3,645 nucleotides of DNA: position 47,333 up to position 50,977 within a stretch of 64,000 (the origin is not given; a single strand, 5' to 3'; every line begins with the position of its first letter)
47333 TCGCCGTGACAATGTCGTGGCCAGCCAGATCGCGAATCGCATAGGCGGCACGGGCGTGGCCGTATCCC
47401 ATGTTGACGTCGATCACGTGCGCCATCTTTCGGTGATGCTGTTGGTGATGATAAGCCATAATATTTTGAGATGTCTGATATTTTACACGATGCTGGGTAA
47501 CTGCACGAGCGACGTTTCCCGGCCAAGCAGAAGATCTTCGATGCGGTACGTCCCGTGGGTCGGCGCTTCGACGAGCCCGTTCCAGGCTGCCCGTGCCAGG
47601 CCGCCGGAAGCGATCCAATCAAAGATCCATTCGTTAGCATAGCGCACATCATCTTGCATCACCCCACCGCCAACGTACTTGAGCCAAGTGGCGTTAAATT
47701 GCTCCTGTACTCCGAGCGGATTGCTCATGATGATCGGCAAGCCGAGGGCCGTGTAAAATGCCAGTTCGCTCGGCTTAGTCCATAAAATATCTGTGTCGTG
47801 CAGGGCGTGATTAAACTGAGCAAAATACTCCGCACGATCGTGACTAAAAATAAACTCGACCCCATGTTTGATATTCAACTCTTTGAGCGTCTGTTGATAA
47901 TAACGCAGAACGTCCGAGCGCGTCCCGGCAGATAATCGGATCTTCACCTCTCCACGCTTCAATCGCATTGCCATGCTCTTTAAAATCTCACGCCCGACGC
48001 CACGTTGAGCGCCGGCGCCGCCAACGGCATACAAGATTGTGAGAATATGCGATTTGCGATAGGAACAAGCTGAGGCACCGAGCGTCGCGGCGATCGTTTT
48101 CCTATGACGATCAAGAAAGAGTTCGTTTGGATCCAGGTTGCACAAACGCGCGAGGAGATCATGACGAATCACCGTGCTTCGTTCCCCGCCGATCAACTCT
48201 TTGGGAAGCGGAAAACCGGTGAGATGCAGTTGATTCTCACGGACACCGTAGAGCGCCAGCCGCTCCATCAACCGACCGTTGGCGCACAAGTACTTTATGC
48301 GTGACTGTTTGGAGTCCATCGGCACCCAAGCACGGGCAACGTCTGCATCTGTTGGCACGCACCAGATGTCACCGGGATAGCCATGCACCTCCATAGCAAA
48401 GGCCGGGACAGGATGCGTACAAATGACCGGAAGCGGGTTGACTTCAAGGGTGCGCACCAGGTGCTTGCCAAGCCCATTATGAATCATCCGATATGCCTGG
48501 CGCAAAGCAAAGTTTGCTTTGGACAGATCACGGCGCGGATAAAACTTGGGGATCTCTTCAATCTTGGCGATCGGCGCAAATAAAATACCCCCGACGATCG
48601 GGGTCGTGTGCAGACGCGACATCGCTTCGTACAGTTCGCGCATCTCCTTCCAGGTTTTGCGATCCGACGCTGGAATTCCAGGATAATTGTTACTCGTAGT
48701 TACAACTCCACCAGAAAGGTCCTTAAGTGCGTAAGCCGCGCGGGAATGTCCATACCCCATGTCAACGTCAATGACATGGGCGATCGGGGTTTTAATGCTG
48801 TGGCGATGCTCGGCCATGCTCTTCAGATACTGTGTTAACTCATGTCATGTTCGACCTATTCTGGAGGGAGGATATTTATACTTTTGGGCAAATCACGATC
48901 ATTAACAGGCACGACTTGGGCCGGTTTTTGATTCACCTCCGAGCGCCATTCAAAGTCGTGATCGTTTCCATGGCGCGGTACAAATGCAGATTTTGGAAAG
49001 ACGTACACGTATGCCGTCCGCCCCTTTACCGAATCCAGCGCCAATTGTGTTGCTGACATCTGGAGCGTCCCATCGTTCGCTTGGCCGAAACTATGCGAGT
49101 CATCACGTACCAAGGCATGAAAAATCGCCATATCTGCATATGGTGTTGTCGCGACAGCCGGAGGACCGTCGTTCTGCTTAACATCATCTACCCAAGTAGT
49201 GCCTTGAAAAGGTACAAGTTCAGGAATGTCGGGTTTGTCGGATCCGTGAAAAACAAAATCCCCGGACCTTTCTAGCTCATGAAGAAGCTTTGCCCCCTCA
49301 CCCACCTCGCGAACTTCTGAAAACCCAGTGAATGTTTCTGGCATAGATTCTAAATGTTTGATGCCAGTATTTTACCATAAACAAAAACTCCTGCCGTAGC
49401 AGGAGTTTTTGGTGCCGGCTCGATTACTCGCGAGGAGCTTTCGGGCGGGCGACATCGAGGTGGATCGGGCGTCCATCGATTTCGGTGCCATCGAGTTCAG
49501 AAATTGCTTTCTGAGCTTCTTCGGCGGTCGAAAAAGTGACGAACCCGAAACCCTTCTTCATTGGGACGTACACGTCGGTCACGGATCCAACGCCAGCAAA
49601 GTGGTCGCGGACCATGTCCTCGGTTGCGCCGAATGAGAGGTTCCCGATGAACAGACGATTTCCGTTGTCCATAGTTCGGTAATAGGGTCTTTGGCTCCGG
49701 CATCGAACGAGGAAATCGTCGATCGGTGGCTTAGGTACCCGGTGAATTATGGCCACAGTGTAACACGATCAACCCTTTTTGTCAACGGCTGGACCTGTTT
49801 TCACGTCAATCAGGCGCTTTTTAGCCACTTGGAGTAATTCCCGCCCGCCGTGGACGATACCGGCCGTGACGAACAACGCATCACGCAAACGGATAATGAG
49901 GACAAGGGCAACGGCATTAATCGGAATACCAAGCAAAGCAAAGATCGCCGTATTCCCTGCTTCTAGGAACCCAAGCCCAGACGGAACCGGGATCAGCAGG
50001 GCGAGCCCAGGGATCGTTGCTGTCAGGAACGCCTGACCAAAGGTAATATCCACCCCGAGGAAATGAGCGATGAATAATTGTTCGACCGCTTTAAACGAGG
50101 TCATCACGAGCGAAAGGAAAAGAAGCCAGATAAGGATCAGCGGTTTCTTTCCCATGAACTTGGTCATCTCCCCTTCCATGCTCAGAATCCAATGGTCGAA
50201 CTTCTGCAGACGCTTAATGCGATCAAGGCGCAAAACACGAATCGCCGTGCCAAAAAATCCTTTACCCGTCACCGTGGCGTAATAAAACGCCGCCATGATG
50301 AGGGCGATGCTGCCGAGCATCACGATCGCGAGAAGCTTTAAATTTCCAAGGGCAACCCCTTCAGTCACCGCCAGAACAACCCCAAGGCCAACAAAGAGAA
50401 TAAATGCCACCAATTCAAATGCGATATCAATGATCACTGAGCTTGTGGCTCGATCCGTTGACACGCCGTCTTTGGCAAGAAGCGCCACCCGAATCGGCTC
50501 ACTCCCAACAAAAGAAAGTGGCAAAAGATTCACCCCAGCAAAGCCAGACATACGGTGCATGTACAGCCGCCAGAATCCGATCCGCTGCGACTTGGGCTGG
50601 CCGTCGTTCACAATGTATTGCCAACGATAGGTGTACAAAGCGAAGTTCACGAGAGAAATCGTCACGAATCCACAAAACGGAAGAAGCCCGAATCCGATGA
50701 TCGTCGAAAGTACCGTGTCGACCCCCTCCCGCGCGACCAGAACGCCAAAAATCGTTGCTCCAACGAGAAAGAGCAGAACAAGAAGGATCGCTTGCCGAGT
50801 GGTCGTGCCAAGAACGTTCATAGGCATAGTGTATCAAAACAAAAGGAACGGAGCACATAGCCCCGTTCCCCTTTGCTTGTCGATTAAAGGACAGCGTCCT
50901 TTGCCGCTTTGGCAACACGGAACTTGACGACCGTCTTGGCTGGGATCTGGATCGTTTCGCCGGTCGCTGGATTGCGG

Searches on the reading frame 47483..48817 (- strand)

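Call 56: search_protein_families(library=pfam, proteins=[window:47483-48817:-], max_evalue=0.001)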
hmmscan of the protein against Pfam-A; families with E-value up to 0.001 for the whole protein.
window:47483-48817:- (444 aa): 1 family
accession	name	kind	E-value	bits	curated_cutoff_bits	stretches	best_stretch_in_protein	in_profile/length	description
PF22053.2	DUF6938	-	8.2e-13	48.9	27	2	302-390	106-191/236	Domain of unknown function (DUF6938)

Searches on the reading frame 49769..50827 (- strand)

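Call 92: search_protein_families(library=pfam, proteins=[window:49769-50827:-], max_evalue=0.0001)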
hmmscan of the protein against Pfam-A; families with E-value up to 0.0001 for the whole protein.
window:49769-50827:- (352 aa): 1 family
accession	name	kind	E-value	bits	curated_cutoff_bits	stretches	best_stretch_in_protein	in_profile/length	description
PF03706.18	LPG_synthase_TM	-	5.6e-27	95.4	33.4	1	20-322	5-300/302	Lysylphosphatidylglycerol synthase TM region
